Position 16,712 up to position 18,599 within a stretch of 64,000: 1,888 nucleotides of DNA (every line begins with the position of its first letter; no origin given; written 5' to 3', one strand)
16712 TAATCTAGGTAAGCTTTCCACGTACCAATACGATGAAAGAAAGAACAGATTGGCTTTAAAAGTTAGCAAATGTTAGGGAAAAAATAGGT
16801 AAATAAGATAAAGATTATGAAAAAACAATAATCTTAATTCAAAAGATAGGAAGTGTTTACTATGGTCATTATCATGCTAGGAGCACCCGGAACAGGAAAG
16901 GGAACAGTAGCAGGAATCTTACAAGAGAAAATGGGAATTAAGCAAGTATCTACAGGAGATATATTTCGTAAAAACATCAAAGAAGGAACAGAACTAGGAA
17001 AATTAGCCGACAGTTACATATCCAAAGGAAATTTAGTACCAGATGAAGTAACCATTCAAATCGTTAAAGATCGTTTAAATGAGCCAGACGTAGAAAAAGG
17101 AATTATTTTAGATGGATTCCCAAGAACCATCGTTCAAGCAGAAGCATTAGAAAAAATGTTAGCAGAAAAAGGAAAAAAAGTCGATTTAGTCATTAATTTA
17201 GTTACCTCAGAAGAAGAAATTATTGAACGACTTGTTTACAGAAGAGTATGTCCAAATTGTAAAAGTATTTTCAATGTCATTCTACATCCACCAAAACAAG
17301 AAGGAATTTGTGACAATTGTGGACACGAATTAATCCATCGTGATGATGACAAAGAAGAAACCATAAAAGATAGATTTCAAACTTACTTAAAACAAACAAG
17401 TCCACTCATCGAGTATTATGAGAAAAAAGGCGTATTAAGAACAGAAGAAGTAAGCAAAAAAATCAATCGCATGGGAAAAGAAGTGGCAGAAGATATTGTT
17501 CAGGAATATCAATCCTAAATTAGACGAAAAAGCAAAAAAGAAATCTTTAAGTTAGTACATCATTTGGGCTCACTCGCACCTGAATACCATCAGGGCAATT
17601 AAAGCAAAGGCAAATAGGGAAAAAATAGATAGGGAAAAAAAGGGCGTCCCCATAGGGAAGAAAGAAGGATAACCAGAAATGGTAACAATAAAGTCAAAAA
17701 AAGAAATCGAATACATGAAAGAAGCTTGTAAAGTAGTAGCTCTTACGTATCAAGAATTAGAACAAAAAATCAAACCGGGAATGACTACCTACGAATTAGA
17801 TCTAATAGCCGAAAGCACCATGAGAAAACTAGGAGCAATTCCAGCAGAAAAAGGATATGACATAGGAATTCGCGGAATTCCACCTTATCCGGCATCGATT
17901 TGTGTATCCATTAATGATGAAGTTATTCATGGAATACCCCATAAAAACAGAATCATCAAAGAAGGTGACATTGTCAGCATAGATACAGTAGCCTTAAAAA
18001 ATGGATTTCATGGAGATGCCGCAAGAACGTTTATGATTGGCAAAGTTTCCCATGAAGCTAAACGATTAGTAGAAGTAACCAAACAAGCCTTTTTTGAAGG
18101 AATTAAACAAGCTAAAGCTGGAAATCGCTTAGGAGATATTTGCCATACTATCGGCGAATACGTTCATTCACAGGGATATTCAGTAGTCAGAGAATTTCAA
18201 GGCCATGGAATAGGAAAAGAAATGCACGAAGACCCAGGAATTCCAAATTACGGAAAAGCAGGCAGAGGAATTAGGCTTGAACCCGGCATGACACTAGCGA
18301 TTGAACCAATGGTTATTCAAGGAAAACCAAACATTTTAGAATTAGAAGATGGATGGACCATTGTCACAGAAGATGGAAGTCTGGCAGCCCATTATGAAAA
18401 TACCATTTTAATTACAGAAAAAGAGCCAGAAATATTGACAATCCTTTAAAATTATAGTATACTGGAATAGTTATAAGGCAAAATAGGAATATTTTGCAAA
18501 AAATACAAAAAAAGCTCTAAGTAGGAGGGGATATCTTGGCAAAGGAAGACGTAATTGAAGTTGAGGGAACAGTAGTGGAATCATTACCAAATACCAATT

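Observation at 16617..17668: adk is bracketed by a split copy of the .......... element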

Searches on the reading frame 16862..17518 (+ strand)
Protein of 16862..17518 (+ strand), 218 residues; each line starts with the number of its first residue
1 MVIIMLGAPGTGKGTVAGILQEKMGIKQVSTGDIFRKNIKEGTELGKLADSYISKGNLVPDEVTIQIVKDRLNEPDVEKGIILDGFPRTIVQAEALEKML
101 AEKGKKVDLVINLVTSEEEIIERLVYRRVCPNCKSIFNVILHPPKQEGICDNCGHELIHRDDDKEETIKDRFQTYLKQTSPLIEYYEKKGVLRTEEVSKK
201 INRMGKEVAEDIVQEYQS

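Call 13: search_protein_families(library=ncbifam, proteins=[window:16862-17518:+])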
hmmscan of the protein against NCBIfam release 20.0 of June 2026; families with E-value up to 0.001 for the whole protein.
window:16862-17518:+ (218 aa): 23 families
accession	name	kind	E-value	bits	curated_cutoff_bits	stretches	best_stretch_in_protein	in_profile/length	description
NF001380.0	PRK00279.1-2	equivalog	6.2e-86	287.2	251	1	1-212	1-212/216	adenylate kinase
TIGR01351.1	adk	subfamily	2e-75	253.1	168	1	3-210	2-209/212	adenylate kinase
NF001381.0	PRK00279.1-3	equivalog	2e-66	223.3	187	1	1-211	1-184/188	adenylate kinase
NF001379.0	PRK00279.1-1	equivalog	7.7e-65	218.2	268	1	1-212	1-207/216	adenylate kinase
NF001386.0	PRK00279.2-4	equivalog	6.7e-62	209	256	1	3-204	5-207/220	adenylate kinase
NF011099.0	PRK14526.1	equivalog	2.4e-59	200.6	223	1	1-212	1-207/211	adenylate kinase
NF001382.0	PRK00279.1-4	equivalog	3e-55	187.1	334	1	1-210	1-206/212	adenylate kinase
NF001385.0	PRK00279.2-3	equivalog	1.2e-54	185.1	315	1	2-207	6-206/213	adenylate kinase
NF002700.0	PRK02496.1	equivalog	8.5e-53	178.7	262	2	3-128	4-129/184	adenylate kinase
NF001387.0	PRK00279.2-5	equivalog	5.5e-51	173.3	373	1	1-202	1-200/224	adenylate kinase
NF011103.0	PRK14530.1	equivalog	8.9e-51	172.5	294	1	3-202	6-201/215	adenylate kinase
NF011101.0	PRK14528.1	equivalog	9.3e-49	165.7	195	2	3-128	4-129/187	adenylate kinase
NF011100.0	PRK14527.1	equivalog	2.2e-47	161.2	154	1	2-195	8-173/191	adenylate kinase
NF011105.0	PRK14532.1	equivalog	6.4e-47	159.5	162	2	1-127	1-127/189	adenylate kinase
NF010381.0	PRK13808.1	equivalog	4.8e-46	157.7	426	2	1-128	1-127/335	adenylate kinase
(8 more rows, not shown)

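Call 16: find_encoding_contigs(protein=window:16862-17518:+, flank=6000, max_places=10)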
Protein window:16862-17518:+ (218 aa): 18 contigs read that carry it; 10 places shown.
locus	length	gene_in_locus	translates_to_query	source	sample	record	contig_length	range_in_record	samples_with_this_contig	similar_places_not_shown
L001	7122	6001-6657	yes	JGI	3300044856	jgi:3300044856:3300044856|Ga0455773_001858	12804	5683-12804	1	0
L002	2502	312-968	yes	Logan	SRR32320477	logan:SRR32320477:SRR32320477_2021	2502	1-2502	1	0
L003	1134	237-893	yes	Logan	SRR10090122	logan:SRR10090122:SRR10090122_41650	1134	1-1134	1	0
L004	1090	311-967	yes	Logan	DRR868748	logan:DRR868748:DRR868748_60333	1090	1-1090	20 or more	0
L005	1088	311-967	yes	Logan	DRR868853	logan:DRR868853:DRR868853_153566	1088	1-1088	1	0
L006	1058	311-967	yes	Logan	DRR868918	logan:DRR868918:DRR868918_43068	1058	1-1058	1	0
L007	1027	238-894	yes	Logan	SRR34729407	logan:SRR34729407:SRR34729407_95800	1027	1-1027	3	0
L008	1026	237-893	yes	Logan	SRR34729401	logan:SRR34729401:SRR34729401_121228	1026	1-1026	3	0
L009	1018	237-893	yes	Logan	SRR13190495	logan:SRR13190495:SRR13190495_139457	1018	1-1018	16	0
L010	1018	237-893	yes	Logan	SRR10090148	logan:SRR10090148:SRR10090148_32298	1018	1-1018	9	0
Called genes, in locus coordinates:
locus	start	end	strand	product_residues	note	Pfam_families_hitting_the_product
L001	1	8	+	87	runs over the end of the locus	PF00366:Ribosomal_S17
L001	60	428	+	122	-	PF00238:Ribosomal_L14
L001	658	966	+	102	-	PF00467:KOW (weak), PF17136:ribosomal_L24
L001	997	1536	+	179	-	PF00281:Ribosomal_L5, PF00673:Ribosomal_L5_C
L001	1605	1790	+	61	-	PF00253:Ribosomal_S14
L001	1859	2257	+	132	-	PF00410:Ribosomal_S8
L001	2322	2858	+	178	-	PF00347:Ribosomal_L6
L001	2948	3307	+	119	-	PF00861:Ribosomal_L18p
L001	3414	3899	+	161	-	PF00333:Ribosomal_S5, PF03719:Ribosomal_S5_C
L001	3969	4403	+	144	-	PF00828:Ribosomal_L27A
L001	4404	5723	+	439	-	PF00344:SecY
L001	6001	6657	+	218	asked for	PF00406:ADK, PF13207:AAA_17, PF13238:AAA_18, PF05191:ADK_lid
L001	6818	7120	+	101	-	?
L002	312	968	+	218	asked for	PF00406:ADK, PF13207:AAA_17, PF13238:AAA_18, PF05191:ADK_lid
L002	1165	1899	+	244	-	PF00557:Peptidase_M24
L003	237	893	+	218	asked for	PF00406:ADK, PF13207:AAA_17, PF13238:AAA_18, PF05191:ADK_lid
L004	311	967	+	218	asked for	PF00406:ADK, PF13207:AAA_17, PF13238:AAA_18, PF05191:ADK_lid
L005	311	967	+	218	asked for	PF00406:ADK, PF13207:AAA_17, PF13238:AAA_18, PF05191:ADK_lid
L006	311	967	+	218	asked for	PF00406:ADK, PF13207:AAA_17, PF13238:AAA_18, PF05191:ADK_lid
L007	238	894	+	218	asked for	PF00406:ADK, PF13207:AAA_17, PF13238:AAA_18, PF05191:ADK_lid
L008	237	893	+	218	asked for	PF00406:ADK, PF13207:AAA_17, PF13238:AAA_18, PF05191:ADK_lid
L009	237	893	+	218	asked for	PF00406:ADK, PF13207:AAA_17, PF13238:AAA_18, PF05191:ADK_lid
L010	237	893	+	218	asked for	PF00406:ADK, PF13207:AAA_17, PF13238:AAA_18, PF05191:ADK_lid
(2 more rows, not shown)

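Call 26: find_homologous_proteins(query=window:16862-17518:+, max_evalue=1e-40)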
Query window:16862-17518:+ (218 aa): 7901 proteins with E <= 1e-40 among 8000 candidates; the best 120 are listed.
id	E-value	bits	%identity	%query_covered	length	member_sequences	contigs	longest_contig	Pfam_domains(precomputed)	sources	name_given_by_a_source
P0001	4.4e-137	472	100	100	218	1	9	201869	PF00406.30,PF05191.21,PF13207.13,PF13238.13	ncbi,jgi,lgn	jgi:adenylate kinase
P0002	2.7e-135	467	98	100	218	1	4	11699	PF00406.30,PF05191.21,PF13207.13,PF13238.13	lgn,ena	-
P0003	1.3e-134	464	98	100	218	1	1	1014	PF00406.30,PF05191.21,PF13207.13,PF13238.13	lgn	-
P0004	1.7e-123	428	90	100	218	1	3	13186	PF00406.30,PF05191.21,PF13207.13,PF13238.13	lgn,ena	-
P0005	1.3e-122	425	89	100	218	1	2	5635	PF00406.30,PF05191.21,PF13207.13,PF13238.13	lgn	-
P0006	7.5e-104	364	75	97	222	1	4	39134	PF00406.30,PF05191.21,PF13207.13,PF13238.13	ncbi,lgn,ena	-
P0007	4.9e-101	355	73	100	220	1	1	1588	PF00406.30,PF05191.21,PF13207.13,PF13238.13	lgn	-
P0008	5.9e-101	354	73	97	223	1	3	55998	PF00406.30,PF05191.21,PF13207.13,PF13238.13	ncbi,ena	-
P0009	9.9e-101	354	73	97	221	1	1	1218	PF00406.30,PF05191.21,PF13207.13,PF13238.13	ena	-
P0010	1.1e-100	354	74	98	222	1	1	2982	PF00406.30,PF05191.21,PF13207.13,PF13238.13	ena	-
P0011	1.2e-100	353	75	98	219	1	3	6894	PF00406.30,PF05191.21,PF13207.13,PF13238.13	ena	-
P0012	2.5e-100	352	73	99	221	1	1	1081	PF00406.30,PF05191.21,PF13671.13,PF13207.13,PF13238.13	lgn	-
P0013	2.7e-100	352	72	100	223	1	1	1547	PF00406.30,PF05191.21,PF13671.13,PF13207.13,PF13238.13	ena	-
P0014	3.4e-100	352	72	99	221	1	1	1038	PF00406.30,PF05191.21,PF13671.13,PF13207.13,PF13238.13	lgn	-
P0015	4.2e-100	352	72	99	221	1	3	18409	PF00406.30,PF05191.21,PF13671.13,PF13207.13,PF13238.13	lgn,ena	-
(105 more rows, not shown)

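Call 27: find_encoding_contigs(protein=P0004, flank=3000, max_places=4)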
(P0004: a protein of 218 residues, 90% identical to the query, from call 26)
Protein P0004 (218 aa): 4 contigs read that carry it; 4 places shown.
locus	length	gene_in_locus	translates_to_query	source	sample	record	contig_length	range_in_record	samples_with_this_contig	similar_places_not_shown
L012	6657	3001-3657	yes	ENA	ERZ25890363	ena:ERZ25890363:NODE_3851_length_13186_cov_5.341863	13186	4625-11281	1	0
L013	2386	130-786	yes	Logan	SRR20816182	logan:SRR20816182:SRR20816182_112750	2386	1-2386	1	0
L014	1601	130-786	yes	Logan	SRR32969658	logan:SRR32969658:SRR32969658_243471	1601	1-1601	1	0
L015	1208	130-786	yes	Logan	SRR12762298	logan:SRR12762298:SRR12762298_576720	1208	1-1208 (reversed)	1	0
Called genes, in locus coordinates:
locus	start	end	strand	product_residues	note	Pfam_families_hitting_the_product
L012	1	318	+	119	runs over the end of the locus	PF00861:Ribosomal_L18p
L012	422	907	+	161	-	PF00333:Ribosomal_S5, PF03719:Ribosomal_S5_C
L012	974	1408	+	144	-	PF00828:Ribosomal_L27A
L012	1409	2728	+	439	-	PF00344:SecY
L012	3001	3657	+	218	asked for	PF00406:ADK, PF13207:AAA_17, PF13238:AAA_18, PF05191:ADK_lid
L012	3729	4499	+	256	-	PF00557:Peptidase_M24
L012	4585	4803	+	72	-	PF01176:eIF-1a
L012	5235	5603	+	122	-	PF00416:Ribosomal_S13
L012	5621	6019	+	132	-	PF00411:Ribosomal_S11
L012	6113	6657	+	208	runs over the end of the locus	PF00163:Ribosomal_S4, PF01479:S4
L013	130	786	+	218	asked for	PF00406:ADK, PF13207:AAA_17, PF13238:AAA_18, PF05191:ADK_lid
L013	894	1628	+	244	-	PF00557:Peptidase_M24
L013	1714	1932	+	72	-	PF01176:eIF-1a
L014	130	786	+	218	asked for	PF00406:ADK, PF13207:AAA_17, PF13238:AAA_18, PF05191:ADK_lid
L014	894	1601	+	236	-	?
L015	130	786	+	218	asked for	PF00406:ADK, PF13207:AAA_17, PF13238:AAA_18, PF05191:ADK_lid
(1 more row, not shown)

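Call 28: find_encoding_contigs(protein=P0002, flank=3000, max_places=4)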
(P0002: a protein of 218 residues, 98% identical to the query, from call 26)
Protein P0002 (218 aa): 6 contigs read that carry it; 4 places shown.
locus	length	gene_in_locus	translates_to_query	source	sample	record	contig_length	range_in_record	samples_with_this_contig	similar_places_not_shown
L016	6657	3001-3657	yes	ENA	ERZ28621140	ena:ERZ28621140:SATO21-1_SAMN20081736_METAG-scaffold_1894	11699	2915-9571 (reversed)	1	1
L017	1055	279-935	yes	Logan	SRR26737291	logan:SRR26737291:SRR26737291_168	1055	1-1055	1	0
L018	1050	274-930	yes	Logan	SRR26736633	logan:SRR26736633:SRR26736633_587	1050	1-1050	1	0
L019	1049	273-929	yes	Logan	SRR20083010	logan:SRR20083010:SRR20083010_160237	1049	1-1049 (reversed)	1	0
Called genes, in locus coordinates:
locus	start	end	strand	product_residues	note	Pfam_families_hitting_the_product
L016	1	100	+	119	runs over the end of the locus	PF00861:Ribosomal_L18p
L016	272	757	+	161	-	PF00333:Ribosomal_S5, PF03719:Ribosomal_S5_C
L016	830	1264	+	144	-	PF00828:Ribosomal_L27A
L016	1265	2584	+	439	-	PF00344:SecY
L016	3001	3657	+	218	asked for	PF00406:ADK, PF13207:AAA_17, PF13238:AAA_18, PF05191:ADK_lid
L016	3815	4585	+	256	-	PF00557:Peptidase_M24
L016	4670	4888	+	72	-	PF01176:eIF-1a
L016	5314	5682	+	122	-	PF00416:Ribosomal_S13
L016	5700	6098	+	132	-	PF00411:Ribosomal_S11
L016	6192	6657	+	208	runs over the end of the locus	PF00163:Ribosomal_S4, PF01479:S4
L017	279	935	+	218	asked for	PF00406:ADK, PF13207:AAA_17, PF13238:AAA_18, PF05191:ADK_lid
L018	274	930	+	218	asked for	PF00406:ADK, PF13207:AAA_17, PF13238:AAA_18, PF05191:ADK_lid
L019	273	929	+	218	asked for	PF00406:ADK, PF13207:AAA_17, PF13238:AAA_18, PF05191:ADK_lid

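Call 29: find_encoding_contigs(protein=P0006, flank=3000, max_places=3)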
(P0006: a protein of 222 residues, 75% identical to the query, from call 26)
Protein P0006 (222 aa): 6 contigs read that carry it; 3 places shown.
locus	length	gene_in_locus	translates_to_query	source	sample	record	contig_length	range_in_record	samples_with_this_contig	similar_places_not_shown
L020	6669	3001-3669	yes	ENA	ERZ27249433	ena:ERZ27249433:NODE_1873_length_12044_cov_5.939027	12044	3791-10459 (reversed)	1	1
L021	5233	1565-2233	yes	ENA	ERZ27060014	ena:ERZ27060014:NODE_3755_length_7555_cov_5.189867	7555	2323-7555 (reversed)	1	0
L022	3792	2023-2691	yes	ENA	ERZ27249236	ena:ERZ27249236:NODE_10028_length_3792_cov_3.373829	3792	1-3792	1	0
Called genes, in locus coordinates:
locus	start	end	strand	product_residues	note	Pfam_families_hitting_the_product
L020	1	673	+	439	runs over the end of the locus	PF00344:SecY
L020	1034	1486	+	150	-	-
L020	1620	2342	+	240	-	-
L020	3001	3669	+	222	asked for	PF00406:ADK, PF13207:AAA_17, PF13238:AAA_18, PF05191:ADK_lid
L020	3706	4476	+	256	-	PF00557:Peptidase_M24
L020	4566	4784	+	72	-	PF01176:eIF-1a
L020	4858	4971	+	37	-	PF00444:Ribosomal_L36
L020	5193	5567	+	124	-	PF00416:Ribosomal_S13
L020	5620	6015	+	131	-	PF00411:Ribosomal_S11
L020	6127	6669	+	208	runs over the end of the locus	PF00163:Ribosomal_S4, PF01479:S4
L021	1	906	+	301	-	?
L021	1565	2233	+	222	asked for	PF00406:ADK, PF13207:AAA_17, PF13238:AAA_18, PF05191:ADK_lid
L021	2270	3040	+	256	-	PF00557:Peptidase_M24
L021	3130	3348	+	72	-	PF01176:eIF-1a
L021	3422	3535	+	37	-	PF00444:Ribosomal_L36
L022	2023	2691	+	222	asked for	PF00406:ADK, PF13207:AAA_17, PF13238:AAA_18, PF05191:ADK_lid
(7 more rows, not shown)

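Call 44: list_cluster_members(proteins=[P0001, P0004, P0006])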
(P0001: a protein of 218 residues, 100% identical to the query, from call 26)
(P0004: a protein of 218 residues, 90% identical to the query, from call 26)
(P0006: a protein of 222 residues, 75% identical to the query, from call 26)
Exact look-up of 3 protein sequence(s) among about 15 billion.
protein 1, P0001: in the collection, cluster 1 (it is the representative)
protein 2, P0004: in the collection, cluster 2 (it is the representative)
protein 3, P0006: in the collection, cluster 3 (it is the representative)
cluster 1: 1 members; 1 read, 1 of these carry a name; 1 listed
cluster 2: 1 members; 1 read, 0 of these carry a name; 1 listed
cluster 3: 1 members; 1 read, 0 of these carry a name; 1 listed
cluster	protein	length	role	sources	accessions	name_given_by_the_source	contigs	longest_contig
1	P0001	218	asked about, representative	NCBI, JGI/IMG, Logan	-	adenylate kinase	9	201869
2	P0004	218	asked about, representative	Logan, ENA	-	-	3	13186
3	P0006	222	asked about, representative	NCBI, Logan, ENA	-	-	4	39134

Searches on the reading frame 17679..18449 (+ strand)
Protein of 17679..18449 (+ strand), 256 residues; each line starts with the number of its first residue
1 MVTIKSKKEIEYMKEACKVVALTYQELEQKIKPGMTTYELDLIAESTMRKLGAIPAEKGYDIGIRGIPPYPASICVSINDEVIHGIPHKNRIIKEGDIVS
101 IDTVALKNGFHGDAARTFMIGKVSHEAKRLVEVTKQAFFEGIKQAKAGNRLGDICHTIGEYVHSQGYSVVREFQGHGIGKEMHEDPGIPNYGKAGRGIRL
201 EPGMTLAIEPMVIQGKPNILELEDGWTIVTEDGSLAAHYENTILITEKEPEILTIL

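Call 13: search_protein_families(library=ncbifam, proteins=[window:17679-18449:+])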
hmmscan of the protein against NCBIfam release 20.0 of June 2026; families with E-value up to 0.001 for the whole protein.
window:17679-18449:+ (256 aa): 11 families
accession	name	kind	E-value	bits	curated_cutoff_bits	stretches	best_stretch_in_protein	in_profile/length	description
TIGR00500.1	met_pdase_I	equivalog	5e-93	311.2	171.35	1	3-254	2-245/247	type I methionyl aminopeptidase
NF009533.0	PRK12897.1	equivalog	2.6e-70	236.6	488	1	1-256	1-248/248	type I methionyl aminopeptidase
NF005583.0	PRK07281.1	equivalog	8.7e-61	205.7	445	2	111-254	134-278/286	methionyl aminopeptidase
NF008970.0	PRK12318.1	equivalog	7.6e-57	192.8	267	1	2-256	41-289/291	methionyl aminopeptidase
TIGR00501.1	met_pdase_II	equivalog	1e-26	94.2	222.65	1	9-218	4-197/295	type II methionyl aminopeptidase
NF040821.1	dipep_PepQ_Arch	equivalog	1.4e-17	63.8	630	1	3-234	121-335/346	Xaa-Pro dipeptidase PepQ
NF007310.0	PRK09795.1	equivalog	9.2e-16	57.6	393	1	3-246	126-358/361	aminopeptidase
NF008131.0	PRK10879.1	equivalog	1e-12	47.6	465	1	3-155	172-312/438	Xaa-Pro aminopeptidase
TIGR02993.1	ectoine_eutD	equivalog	3.4e-09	36.3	613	1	3-187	157-331/391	ectoine hydrolase DoeA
NF038259.1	ectoine_DoeA_2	exception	6.8e-06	25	575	0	5-212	154-351/386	ectoine hydrolase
TIGR00495.1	crvDNA_42K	hypoth_equivalog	1.1e-05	24.4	430.05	1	70-163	78-174/383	ErbB3-binding protein EBP1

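Call 68: find_encoding_contigs(protein=window:17679-18449:+, flank=1300, max_places=10)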
Protein window:17679-18449:+ (256 aa): 9 contigs read that carry it; 2 places shown.
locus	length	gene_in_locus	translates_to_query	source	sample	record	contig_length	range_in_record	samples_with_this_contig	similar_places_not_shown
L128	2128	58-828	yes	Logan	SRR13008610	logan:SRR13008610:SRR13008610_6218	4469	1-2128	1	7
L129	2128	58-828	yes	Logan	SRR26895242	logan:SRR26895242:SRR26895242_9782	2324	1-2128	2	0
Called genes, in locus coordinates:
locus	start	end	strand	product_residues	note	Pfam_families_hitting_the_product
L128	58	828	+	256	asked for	PF00557:Peptidase_M24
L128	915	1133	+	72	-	PF01176:eIF-1a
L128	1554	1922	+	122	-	PF00416:Ribosomal_S13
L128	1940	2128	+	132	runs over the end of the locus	PF00411:Ribosomal_S11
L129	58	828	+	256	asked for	PF00557:Peptidase_M24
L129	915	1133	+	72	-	PF01176:eIF-1a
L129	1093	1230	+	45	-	-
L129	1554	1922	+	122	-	PF00416:Ribosomal_S13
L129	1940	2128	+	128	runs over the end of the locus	?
